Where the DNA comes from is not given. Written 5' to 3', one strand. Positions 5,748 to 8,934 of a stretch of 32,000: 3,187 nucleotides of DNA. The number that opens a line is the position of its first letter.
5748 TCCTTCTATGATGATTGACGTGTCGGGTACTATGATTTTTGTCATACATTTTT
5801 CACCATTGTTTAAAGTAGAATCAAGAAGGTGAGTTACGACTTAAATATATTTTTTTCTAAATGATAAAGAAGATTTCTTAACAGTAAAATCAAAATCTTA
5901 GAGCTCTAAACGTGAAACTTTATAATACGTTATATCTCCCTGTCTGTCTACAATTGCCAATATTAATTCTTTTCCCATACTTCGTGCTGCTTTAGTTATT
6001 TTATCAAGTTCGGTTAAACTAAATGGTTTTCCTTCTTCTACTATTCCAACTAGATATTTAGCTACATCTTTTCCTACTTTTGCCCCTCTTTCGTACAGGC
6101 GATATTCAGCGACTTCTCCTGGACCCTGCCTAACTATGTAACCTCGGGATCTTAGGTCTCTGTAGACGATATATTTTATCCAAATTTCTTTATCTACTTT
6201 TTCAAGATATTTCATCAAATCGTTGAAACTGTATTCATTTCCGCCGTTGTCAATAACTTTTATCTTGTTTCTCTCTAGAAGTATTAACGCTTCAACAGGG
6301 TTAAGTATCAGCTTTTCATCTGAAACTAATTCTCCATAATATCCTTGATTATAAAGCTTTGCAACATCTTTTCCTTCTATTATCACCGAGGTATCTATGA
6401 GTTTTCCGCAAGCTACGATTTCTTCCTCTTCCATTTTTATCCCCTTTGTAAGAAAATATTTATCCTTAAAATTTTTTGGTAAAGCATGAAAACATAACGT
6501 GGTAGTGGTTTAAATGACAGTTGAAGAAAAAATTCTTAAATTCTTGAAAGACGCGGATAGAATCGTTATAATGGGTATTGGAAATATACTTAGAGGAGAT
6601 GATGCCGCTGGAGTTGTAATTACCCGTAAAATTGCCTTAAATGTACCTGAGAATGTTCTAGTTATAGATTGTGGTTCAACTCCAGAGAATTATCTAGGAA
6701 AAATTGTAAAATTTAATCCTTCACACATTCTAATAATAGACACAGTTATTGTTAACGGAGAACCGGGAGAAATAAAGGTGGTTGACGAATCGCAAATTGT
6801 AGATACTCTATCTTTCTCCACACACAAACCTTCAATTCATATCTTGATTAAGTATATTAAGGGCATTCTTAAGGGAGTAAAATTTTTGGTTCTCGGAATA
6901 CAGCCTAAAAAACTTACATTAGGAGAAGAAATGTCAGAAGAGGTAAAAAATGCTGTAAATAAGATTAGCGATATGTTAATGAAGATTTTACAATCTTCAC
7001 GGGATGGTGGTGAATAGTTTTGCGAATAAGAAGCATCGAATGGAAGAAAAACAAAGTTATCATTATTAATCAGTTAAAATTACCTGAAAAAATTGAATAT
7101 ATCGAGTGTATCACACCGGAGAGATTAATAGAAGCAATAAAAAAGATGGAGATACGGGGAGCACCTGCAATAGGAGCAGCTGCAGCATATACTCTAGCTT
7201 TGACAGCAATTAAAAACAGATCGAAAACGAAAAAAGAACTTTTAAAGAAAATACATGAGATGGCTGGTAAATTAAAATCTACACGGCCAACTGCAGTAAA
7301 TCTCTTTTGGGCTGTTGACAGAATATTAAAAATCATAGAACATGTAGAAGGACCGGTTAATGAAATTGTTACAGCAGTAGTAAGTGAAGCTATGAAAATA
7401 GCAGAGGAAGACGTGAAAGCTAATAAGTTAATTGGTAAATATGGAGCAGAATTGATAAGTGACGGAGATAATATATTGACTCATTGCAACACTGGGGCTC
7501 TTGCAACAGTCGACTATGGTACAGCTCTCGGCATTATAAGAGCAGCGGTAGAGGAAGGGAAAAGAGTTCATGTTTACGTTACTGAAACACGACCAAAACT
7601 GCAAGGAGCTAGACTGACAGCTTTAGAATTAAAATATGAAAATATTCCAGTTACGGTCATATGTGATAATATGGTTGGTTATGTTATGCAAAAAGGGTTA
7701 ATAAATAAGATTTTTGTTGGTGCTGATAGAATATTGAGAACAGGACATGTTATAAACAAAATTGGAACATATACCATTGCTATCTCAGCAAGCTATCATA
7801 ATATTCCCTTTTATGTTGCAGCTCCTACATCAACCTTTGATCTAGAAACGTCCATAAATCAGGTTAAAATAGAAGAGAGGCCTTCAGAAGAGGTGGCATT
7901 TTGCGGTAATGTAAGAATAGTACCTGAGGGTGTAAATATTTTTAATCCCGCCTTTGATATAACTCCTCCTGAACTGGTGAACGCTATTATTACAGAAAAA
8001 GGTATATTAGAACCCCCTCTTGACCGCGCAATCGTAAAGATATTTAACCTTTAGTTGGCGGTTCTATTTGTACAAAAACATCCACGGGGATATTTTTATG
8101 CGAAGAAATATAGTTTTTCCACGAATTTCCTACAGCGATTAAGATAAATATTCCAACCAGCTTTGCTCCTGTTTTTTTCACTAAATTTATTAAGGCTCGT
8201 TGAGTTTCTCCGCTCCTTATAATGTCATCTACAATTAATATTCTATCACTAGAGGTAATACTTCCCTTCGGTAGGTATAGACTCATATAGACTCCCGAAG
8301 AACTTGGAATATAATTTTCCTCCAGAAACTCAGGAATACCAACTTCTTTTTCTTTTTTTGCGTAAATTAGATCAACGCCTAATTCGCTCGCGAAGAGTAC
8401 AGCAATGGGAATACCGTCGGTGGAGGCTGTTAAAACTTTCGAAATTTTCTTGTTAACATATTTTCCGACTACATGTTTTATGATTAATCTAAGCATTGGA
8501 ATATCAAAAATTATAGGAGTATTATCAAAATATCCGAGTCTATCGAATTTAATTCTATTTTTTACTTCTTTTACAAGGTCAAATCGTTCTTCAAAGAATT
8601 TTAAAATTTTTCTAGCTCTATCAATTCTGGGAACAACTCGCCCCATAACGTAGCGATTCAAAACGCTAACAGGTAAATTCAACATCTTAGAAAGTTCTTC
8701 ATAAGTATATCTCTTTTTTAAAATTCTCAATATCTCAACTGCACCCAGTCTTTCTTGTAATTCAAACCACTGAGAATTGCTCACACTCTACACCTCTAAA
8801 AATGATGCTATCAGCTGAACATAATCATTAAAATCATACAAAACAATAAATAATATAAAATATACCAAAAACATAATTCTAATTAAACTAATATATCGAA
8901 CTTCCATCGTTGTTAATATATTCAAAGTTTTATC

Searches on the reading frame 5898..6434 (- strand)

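Call 35: search_protein_families(library=pfam, proteins=[window:5898-6434:-], max_evalue=0.001)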
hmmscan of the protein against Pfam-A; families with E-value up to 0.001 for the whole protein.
window:5898-6434:- (178 aa): 2 families
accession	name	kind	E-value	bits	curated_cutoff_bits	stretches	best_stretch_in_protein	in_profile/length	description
PF01974.23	tRNA_int_endo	-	2.7e-23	82.3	27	1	84-170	1-85/85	tRNA intron endonuclease, catalytic C-terminal domain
PF02778.19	tRNA_int_endo_N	-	8.6e-17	60.9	21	1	10-74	3-67/67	tRNA intron endonuclease, N-terminal domain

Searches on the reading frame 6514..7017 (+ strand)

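Call 35: search_protein_families(library=pfam, proteins=[window:6514-7017:+], max_evalue=0.001)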
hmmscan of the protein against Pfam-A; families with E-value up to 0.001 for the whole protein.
window:6514-7017:+ (167 aa): 1 family
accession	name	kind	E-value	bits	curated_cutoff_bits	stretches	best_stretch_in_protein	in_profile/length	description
PF01750.23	HycI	-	1.4e-18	67.5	23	1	42-157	11-129/130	Hydrogenase maturation protease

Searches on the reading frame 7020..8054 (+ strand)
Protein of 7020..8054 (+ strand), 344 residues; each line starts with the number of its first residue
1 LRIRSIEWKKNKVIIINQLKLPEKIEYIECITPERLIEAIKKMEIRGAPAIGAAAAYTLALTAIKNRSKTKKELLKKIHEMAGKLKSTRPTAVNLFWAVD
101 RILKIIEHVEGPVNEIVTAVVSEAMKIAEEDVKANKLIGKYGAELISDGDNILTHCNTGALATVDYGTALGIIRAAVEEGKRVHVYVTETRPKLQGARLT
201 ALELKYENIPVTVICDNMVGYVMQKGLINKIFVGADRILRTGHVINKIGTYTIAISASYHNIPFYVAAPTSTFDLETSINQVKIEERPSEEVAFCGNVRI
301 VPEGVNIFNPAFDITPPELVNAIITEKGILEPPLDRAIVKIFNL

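Call 35: search_protein_families(library=pfam, proteins=[window:7020-8054:+], max_evalue=0.001)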
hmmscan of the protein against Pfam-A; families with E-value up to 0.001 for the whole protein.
window:7020-8054:+ (344 aa): 1 family
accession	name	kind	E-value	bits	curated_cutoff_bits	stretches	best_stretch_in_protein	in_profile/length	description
PF01008.23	IF-2B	-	2.2e-99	332.7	22.4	1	44-332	1-280/280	Initiation factor 2 subunit family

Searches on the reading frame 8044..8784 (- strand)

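Call 35: search_protein_families(library=pfam, proteins=[window:8044-8784:-], max_evalue=0.001)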
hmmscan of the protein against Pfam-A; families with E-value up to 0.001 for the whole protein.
window:8044-8784:- (246 aa): 2 families
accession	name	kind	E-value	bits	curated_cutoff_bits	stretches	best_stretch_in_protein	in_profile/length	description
PF00156.33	Pribosyltran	-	1.2e-10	41.4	26.3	1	99-231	12-139/158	Phosphoribosyl transferase domain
PF01381.28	HTH_3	-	3.4e-07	30.6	23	1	19-69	4-53/55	Helix-turn-helix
